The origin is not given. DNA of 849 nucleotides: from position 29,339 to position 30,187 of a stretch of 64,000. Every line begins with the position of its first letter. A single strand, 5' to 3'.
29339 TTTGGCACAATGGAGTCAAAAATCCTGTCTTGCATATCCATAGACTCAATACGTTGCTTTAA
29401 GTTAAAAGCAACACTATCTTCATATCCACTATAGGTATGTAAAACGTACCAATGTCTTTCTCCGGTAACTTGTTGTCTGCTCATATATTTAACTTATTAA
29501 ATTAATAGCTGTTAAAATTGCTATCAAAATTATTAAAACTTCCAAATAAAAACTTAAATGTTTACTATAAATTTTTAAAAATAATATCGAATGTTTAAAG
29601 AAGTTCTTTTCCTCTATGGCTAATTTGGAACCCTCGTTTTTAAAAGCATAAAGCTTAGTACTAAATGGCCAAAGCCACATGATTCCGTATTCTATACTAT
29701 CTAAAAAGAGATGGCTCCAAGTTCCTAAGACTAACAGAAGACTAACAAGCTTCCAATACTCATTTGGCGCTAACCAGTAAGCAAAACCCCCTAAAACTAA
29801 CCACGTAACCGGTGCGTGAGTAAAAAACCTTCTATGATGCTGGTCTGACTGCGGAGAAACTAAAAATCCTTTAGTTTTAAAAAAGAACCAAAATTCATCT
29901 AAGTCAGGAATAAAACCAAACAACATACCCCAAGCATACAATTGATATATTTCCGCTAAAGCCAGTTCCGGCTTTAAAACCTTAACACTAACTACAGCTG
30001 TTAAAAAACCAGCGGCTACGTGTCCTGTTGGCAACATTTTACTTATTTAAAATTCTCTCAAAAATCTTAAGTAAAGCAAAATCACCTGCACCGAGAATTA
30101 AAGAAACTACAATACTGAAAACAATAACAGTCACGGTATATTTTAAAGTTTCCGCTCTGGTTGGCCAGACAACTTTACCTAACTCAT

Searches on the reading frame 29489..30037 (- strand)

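Call 9: search_protein_families(library=pfam, proteins=[window:29489-30037:-], max_evalue=0.01)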
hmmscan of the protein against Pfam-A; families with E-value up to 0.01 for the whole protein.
window:29489-30037:- (182 aa): 1 family
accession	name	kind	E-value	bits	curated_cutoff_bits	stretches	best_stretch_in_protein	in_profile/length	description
PF04307.19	YdjM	-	9.6e-17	61.5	29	1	1-175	1-167/176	YdjM inner membrane protein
